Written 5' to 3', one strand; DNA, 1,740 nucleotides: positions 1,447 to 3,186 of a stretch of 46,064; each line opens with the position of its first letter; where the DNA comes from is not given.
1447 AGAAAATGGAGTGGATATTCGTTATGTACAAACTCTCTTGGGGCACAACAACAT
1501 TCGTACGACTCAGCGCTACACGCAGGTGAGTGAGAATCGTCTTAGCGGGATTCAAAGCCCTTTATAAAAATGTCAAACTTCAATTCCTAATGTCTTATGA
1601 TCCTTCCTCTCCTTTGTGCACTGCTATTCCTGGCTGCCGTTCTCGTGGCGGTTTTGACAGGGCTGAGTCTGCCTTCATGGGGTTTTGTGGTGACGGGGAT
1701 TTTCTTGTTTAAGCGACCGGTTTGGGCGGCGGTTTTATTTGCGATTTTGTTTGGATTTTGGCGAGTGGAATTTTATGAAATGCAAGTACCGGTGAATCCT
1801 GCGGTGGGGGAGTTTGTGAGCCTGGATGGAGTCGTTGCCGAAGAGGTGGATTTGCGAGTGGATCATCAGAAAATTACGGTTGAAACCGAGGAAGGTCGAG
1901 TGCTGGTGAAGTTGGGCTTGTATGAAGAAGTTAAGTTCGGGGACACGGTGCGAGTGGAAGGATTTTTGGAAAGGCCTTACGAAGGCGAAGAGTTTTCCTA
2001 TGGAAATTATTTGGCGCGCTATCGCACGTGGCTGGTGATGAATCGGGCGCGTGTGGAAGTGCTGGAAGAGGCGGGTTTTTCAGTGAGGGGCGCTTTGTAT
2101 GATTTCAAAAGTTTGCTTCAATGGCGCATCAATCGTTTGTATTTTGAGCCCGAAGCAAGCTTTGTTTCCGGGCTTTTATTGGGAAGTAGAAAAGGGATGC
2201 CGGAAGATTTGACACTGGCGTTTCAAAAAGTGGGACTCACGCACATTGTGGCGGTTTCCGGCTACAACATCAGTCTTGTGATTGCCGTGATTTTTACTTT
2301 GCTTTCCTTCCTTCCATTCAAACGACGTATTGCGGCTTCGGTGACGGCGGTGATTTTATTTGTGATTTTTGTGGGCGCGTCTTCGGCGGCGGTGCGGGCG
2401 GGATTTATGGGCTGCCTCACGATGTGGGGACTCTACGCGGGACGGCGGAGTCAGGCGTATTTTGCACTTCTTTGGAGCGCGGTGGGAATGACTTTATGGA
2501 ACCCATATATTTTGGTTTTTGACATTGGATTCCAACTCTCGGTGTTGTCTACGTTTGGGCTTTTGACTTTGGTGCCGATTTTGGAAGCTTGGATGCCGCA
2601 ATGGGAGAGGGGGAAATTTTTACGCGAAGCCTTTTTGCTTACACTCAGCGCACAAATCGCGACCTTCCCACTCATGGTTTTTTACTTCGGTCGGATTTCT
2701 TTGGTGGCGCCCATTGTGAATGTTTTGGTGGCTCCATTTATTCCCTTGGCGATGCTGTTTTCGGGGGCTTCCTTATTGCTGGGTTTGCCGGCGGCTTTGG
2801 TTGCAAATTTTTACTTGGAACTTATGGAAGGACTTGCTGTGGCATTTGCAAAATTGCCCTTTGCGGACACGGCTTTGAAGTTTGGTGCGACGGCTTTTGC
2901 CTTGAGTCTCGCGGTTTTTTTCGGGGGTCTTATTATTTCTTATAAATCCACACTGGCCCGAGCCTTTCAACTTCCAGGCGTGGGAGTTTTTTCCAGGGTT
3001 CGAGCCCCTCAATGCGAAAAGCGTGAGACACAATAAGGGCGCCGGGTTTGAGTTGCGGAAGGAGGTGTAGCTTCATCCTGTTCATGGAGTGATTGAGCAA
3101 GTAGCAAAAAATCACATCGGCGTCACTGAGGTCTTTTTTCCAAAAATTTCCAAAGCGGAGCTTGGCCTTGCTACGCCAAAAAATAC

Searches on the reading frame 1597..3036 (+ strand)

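Call 35: search_protein_families(library=pfam, proteins=[window:1597-3036:+], max_evalue=0.00001)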
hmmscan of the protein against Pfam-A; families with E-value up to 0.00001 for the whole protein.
window:1597-3036:+ (479 aa): 2 families
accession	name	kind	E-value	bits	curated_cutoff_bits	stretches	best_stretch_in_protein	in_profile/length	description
PF03772.21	Competence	-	7.6e-46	157.1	23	1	193-444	1-262/270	Competence protein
PF13567.11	DUF4131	-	1e-08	35.5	31.6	1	11-148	9-157/165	Domain of unknown function (DUF4131)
